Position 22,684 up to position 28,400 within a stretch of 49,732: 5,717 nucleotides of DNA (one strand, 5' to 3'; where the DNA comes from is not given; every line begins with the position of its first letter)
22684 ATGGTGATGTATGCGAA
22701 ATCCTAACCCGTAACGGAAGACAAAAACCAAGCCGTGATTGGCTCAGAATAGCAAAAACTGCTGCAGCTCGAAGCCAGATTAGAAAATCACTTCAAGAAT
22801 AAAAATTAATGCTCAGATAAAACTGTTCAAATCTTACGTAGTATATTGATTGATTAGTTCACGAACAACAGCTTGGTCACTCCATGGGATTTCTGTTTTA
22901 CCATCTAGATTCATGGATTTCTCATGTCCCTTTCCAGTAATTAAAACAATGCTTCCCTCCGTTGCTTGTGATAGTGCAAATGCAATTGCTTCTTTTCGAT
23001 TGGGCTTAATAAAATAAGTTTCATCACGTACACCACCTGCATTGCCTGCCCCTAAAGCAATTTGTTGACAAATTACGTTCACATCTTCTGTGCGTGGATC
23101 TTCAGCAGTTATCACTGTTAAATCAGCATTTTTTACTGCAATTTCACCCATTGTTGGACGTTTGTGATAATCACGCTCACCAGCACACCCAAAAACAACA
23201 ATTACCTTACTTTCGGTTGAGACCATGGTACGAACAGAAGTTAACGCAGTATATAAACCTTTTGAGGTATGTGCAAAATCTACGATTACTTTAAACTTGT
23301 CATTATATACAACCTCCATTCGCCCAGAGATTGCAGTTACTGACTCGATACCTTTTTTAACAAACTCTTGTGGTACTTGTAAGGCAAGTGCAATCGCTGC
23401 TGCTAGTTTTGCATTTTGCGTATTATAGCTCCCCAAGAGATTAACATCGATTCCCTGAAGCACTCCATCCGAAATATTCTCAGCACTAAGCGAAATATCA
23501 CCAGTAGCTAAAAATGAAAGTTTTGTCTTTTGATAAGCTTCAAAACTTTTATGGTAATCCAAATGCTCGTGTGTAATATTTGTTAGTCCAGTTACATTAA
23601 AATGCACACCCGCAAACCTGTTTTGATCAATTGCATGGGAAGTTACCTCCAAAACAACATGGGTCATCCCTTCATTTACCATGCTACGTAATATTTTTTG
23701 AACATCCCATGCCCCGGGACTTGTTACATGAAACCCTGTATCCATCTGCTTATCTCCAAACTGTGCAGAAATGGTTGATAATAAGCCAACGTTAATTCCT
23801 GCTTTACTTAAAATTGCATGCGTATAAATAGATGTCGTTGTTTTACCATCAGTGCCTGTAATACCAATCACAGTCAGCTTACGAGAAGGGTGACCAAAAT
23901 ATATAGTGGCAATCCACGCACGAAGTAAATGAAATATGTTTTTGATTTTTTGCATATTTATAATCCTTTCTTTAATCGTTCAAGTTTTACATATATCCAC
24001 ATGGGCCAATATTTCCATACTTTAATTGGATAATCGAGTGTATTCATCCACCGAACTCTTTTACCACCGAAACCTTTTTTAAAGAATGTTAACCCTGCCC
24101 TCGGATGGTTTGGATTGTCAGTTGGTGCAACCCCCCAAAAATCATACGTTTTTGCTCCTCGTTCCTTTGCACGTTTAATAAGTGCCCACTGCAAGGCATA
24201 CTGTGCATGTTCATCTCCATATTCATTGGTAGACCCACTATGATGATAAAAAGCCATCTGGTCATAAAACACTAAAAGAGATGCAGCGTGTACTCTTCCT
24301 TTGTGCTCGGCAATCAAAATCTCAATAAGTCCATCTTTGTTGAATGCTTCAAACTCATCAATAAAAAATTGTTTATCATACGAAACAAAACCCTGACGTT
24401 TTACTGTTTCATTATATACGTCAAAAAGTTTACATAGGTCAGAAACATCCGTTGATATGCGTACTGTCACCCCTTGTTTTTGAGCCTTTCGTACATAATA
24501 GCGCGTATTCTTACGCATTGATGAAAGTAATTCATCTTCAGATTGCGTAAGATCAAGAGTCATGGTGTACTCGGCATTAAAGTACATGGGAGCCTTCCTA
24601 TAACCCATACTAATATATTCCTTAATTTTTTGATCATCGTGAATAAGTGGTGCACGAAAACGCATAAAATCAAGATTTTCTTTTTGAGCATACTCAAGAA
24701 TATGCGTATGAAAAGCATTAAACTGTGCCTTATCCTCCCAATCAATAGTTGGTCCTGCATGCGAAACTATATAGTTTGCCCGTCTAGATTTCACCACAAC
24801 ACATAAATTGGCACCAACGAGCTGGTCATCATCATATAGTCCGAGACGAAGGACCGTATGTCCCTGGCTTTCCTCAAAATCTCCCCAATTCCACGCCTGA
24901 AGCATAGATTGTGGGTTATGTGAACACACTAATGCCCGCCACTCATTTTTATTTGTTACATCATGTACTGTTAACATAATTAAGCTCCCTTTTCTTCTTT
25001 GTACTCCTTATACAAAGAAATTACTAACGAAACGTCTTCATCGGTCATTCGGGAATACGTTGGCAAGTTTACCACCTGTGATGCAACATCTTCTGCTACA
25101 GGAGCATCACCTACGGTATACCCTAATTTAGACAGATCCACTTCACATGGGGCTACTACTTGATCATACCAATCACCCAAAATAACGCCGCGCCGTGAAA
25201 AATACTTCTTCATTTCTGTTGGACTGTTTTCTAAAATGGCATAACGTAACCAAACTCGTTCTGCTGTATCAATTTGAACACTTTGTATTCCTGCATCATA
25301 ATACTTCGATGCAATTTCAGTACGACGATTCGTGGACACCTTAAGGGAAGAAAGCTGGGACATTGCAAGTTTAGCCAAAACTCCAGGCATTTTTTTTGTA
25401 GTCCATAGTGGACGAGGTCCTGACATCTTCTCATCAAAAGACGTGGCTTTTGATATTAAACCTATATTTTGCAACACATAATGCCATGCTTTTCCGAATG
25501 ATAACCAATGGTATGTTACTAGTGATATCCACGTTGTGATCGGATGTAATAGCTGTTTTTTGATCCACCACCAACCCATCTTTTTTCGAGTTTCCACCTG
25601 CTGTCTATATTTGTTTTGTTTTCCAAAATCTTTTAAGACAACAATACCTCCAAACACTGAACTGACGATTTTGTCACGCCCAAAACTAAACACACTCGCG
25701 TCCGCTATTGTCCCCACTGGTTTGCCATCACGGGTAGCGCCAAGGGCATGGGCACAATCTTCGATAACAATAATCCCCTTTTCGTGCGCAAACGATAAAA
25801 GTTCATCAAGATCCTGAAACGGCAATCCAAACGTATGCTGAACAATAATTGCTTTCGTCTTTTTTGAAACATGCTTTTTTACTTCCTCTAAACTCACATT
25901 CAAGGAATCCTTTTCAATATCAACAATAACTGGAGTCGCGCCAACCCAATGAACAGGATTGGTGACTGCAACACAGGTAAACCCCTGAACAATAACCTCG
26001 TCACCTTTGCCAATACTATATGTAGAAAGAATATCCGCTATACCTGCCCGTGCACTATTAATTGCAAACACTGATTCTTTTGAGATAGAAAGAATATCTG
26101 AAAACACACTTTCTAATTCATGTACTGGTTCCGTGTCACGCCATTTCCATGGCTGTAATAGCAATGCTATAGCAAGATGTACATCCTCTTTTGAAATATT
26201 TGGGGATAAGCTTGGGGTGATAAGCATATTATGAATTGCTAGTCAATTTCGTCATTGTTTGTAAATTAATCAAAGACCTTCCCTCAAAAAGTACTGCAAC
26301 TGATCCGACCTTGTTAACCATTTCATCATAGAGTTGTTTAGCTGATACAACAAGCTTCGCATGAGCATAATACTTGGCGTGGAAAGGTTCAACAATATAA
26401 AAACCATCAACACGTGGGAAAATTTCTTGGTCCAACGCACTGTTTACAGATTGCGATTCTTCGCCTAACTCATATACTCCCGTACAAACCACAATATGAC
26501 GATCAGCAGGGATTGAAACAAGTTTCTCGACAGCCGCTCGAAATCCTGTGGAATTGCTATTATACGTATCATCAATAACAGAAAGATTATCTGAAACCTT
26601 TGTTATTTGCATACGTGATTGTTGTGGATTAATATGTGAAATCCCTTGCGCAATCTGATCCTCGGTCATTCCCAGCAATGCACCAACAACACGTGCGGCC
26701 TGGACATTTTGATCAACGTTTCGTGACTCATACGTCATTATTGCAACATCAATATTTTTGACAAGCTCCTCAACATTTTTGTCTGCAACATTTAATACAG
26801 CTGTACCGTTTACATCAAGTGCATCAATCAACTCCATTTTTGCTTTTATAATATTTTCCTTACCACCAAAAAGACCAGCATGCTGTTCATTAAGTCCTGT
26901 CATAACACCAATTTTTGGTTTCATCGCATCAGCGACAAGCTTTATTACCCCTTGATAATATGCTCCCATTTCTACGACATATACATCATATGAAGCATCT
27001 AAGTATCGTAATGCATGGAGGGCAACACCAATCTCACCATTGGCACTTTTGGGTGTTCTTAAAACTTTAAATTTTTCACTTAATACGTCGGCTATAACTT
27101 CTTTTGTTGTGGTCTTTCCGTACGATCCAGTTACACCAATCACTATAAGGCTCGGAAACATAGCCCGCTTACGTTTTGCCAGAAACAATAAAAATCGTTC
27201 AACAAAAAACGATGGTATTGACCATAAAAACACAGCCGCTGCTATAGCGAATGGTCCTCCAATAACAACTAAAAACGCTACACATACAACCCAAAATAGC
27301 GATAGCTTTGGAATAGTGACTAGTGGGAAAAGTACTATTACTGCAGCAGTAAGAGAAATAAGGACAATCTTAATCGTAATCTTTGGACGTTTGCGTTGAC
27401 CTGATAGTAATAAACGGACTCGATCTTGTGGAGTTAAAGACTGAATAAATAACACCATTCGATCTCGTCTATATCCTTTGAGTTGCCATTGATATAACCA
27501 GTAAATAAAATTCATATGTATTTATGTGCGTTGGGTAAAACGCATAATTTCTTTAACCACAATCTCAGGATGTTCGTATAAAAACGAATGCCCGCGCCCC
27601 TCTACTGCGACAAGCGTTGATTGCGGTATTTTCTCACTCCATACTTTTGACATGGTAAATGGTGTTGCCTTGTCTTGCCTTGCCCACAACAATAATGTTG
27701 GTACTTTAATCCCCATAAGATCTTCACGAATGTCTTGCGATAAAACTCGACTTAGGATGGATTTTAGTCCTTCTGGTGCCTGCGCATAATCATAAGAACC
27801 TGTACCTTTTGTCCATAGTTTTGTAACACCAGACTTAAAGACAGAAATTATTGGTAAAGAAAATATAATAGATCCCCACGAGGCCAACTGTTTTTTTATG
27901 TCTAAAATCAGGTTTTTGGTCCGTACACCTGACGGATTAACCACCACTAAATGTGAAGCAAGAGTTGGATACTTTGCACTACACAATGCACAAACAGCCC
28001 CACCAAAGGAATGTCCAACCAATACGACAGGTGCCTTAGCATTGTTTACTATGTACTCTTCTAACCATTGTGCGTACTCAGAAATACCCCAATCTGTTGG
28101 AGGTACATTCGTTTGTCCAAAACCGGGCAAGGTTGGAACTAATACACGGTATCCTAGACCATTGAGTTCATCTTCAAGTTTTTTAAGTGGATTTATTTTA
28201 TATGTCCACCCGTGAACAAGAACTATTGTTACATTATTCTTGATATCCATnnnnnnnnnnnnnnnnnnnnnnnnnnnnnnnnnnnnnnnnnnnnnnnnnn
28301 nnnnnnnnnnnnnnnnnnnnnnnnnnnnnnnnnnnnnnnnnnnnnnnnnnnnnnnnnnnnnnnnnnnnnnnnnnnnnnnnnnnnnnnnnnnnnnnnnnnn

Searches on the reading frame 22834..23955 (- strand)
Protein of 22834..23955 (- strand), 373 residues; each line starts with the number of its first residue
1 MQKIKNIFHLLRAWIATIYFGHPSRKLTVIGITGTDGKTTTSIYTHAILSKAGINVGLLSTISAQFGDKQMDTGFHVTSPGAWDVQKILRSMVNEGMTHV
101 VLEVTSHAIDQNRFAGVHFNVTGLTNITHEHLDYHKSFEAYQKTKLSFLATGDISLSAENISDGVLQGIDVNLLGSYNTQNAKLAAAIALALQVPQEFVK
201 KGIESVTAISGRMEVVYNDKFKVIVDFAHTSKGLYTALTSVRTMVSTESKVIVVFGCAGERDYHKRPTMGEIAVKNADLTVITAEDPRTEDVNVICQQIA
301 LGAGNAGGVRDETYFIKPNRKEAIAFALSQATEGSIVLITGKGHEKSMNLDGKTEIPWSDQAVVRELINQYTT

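Call 67: search_protein_families(library=pfam, proteins=[window:22834-23955:-], max_evalue=0.001)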
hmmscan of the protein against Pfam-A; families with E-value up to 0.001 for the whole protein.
window:22834-23955:- (373 aa): 2 families
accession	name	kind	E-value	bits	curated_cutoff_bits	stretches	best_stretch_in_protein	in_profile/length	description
PF02875.26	Mur_ligase_C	-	8e-28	98.2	28.4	1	211-343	1-127/127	Mur ligase, glutamate ligase domain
PF08245.18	Mur_ligase_M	-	1.5e-27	97.3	24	1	32-149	1-110/200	Mur ligase middle domain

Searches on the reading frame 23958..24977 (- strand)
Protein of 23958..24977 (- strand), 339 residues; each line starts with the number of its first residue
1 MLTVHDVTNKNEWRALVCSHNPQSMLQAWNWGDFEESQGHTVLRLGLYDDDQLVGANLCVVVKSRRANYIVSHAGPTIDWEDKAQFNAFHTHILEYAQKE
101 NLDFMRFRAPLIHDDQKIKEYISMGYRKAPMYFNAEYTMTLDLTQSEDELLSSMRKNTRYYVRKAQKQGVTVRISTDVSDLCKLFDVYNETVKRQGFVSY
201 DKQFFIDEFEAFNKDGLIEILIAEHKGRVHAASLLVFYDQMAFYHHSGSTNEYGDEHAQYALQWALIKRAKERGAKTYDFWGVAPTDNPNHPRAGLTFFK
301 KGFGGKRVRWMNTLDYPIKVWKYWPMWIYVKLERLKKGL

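Call 67: search_protein_families(library=pfam, proteins=[window:23958-24977:-], max_evalue=0.001)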
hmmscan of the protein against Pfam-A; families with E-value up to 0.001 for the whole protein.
window:23958-24977:- (339 aa): 2 families
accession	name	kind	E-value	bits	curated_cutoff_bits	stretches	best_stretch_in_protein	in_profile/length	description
PF02388.22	FemAB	-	1.2e-41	143.4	24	2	10-224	3-237/406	FemAB family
PF13480.13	Acetyltransf_6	-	1.9e-21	77.2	22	1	152-282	1-136/143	Acetyltransferase (GNAT) domain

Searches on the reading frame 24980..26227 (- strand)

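Call 68: search_protein_families(library=pfam, proteins=[window:24980-26227:-], max_evalue=0.001)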
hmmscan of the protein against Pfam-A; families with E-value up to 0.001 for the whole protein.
window:24980-26227:- (415 aa): 3 families
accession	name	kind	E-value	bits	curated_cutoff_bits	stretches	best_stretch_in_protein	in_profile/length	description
PF01041.23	DegT_DnrJ_EryC1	-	7.2e-58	197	19.8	1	23-404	14-357/360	DegT/DnrJ/EryC1/StrS aminotransferase family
PF00266.25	Aminotran_5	-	9.4e-06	25.3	21.5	1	34-163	44-181/371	Aminotransferase class-V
PF00155.27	Aminotran_1_2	-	0.00046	19.9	19.7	1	47-175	62-203/361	Aminotransferase class I and II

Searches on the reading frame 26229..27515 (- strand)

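Call 68: search_protein_families(library=pfam, proteins=[window:26229-27515:-], max_evalue=0.001)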
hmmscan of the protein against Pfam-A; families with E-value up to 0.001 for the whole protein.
window:26229-27515:- (428 aa): 2 families
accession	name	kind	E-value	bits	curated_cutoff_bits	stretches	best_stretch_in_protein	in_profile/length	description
PF08245.18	Mur_ligase_M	-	2.3e-28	100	24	1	128-275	1-158/200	Mur ligase middle domain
PF02875.26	Mur_ligase_C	-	1e-06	30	28.4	1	301-395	2-87/127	Mur ligase, glutamate ligase domain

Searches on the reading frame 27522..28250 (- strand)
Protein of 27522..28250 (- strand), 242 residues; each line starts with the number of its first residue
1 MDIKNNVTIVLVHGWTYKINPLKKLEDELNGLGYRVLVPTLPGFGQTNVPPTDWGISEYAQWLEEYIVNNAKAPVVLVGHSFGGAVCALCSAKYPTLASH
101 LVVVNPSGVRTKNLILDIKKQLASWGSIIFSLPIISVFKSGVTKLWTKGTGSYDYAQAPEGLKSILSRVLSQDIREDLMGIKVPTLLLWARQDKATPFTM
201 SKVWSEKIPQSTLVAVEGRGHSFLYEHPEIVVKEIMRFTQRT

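Call 68: search_protein_families(library=pfam, proteins=[window:27522-28250:-], max_evalue=0.001)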
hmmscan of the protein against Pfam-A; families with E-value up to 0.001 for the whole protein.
window:27522-28250:- (242 aa): 5 families
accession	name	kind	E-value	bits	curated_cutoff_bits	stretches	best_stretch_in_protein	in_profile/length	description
PF12697.13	Abhydrolase_6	-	2.3e-25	91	26.3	1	9-233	1-216/217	Alpha/beta hydrolase family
PF00561.26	Abhydrolase_1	-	2.3e-23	83.6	25.8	2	8-114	2-112/245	alpha/beta hydrolase fold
PF12146.15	Hydrolase_4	-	1.4e-15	57.7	27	1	7-124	5-128/239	Serine aminopeptidase, S33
PF08386.16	Abhydrolase_4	-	3.3e-05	24.4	21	1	182-237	34-89/103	TAP-like protein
PF06821.19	Ser_hydrolase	-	0.00017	22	22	0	49-109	29-93/172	Serine hydrolase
